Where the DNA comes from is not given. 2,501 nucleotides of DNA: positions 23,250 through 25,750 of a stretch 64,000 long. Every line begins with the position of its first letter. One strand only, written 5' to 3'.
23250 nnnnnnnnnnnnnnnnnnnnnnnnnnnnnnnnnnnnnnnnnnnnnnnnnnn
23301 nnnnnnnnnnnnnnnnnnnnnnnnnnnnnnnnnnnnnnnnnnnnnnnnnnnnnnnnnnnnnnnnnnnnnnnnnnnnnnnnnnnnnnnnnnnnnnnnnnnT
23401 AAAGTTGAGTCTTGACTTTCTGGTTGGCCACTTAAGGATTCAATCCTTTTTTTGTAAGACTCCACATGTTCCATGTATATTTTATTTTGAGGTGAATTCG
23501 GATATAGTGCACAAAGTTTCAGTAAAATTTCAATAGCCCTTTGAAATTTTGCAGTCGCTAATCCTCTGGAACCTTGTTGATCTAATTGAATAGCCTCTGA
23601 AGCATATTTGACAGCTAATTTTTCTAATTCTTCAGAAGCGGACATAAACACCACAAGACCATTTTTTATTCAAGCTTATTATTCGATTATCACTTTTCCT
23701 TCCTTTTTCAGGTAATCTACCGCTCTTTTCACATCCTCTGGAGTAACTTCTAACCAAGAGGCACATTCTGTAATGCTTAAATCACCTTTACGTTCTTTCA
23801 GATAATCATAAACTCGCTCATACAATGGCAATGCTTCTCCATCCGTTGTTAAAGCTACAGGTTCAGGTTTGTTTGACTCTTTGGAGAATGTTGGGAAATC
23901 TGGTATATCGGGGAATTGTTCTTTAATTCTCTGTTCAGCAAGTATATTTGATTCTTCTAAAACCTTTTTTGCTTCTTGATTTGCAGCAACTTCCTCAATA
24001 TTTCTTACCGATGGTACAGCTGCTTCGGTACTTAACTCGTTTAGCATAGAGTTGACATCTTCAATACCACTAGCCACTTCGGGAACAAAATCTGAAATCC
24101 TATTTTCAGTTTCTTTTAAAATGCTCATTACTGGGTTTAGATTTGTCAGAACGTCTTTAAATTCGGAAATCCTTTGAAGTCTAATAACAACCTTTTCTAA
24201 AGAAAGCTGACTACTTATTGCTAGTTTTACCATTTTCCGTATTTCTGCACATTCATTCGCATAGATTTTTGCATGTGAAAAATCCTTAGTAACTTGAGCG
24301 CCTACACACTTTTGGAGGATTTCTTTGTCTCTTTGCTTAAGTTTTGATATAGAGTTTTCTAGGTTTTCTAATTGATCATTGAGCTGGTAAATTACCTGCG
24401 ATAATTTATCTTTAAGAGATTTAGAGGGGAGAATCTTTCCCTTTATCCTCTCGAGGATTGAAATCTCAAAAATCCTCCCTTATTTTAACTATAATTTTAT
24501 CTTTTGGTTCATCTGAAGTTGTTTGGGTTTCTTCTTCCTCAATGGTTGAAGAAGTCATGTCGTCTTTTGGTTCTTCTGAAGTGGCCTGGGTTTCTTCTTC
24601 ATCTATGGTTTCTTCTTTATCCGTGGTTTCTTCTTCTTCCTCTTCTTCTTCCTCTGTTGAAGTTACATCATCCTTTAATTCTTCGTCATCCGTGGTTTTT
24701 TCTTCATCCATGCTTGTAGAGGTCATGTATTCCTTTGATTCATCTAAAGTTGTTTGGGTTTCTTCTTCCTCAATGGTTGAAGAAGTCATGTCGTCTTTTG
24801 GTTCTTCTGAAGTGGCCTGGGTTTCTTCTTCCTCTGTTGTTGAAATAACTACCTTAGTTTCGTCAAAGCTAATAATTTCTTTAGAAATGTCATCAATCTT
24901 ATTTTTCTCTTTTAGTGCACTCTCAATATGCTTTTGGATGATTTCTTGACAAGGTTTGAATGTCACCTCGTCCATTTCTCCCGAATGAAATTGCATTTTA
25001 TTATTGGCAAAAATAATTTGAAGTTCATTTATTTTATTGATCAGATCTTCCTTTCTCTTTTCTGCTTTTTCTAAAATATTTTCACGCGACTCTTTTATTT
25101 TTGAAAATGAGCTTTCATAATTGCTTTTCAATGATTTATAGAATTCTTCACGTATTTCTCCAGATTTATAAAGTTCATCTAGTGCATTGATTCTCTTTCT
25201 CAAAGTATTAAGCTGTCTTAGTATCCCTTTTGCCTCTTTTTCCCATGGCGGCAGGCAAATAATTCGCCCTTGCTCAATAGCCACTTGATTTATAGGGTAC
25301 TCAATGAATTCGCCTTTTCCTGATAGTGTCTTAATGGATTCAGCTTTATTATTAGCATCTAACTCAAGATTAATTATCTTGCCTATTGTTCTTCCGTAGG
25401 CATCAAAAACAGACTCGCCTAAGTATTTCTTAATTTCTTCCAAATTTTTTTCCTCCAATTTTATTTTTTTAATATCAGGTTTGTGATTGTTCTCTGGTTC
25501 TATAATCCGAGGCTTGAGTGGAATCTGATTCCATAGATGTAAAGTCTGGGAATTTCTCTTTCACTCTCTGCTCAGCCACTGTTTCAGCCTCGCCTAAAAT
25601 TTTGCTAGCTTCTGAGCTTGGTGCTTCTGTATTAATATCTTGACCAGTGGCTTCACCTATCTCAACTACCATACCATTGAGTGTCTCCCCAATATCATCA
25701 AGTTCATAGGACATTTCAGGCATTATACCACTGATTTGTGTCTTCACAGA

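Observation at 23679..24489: CdvB paralog whose conserved N-terminal helices are encoded upstream of any canonical start codon; carries C-terminal winged-helix-like domain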

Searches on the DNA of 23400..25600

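Call 89: search_rna_families(source=window, start=23400, end=25600, threshold=evalue, max_evalue=1)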
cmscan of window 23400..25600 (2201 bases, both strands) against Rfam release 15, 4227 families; matches with E-value up to 1: 1.
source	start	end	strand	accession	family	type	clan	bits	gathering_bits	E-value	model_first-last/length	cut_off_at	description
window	23630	23695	-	RF00571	SNORD65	Gene; snRNA; snoRNA; CD-box;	CL00057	18.8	41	0.71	1-73/73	no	Small nucleolar RNA SNORD65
